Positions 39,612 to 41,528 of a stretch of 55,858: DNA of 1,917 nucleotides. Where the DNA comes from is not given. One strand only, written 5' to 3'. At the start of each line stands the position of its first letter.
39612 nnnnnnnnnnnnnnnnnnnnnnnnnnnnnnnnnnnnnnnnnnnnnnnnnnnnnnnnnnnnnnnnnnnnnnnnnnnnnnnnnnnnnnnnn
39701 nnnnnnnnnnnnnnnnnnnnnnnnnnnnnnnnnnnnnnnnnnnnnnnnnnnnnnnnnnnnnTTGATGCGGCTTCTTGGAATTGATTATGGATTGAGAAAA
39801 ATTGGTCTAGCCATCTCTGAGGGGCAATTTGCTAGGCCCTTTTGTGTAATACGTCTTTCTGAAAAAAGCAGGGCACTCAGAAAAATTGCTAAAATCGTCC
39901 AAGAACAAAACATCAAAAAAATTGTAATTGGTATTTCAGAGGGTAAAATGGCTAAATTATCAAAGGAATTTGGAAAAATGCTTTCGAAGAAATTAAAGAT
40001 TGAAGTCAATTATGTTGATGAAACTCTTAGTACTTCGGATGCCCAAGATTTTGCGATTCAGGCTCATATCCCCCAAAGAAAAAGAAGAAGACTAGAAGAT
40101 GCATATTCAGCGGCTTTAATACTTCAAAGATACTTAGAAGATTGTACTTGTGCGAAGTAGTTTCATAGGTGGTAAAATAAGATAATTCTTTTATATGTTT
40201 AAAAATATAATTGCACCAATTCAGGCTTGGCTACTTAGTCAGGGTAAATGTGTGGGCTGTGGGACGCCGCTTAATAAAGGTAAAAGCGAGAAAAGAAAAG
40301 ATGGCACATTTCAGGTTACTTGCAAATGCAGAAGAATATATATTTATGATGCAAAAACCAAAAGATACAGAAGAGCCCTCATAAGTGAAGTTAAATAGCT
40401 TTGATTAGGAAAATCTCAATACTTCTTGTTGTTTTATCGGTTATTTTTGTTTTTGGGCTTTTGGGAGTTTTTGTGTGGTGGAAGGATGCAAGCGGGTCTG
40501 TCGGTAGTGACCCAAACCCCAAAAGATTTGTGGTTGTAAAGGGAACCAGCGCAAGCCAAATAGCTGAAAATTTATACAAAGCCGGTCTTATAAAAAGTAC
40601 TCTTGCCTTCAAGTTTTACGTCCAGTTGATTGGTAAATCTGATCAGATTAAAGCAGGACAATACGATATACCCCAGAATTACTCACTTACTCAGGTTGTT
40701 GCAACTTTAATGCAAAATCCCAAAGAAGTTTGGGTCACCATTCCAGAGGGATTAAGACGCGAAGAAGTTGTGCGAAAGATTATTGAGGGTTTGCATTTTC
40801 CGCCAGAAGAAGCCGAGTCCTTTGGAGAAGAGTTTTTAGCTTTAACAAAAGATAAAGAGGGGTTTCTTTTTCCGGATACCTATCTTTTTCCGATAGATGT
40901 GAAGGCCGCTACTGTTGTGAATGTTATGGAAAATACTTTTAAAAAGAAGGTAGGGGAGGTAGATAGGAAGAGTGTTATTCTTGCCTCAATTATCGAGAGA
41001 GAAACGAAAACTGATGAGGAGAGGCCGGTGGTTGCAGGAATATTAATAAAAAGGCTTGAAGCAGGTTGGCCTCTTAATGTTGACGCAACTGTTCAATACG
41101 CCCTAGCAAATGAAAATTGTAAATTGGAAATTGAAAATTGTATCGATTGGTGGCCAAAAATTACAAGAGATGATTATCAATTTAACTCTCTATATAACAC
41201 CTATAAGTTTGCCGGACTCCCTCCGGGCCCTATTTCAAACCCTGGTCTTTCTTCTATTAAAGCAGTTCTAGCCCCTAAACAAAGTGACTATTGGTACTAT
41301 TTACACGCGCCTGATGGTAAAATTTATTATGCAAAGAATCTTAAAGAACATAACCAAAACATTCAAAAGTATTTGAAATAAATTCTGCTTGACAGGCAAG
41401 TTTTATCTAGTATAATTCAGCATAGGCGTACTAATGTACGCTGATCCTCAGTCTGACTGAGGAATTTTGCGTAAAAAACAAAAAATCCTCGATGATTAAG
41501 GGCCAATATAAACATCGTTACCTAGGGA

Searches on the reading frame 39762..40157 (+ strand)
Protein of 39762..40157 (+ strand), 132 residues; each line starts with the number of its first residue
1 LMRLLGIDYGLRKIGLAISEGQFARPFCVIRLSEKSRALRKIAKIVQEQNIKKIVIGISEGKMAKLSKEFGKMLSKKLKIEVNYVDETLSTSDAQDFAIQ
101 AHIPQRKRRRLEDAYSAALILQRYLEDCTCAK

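Call 11: search_protein_families(library=pfam, proteins=[window:39762-40157:+], max_evalue=0.001)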
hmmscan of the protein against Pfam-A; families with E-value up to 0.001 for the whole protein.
window:39762-40157:+ (132 aa): 1 family
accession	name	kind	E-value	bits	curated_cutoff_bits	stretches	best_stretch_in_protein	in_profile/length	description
PF03652.20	RuvX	-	6.2e-30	104.7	29.2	1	2-126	1-133/134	Holliday junction resolvase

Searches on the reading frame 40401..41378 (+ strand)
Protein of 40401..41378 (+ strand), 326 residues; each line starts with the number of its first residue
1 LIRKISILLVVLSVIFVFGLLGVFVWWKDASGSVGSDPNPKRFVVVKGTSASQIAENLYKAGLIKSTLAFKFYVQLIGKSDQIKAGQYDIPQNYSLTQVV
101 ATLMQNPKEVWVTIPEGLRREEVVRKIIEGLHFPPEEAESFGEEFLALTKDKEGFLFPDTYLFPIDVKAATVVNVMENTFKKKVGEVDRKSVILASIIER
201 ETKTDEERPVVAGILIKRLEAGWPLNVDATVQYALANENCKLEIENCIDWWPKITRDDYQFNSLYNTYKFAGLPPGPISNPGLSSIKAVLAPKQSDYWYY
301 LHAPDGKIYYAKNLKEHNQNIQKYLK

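Call 11: search_protein_families(library=pfam, proteins=[window:40401-41378:+], max_evalue=0.001)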
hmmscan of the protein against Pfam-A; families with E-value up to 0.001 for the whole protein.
window:40401-41378:+ (326 aa): 1 family
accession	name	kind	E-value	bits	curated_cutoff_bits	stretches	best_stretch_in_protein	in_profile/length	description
PF02618.21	YceG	-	1.4e-73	248.2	32.4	1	44-323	2-275/275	YceG-like family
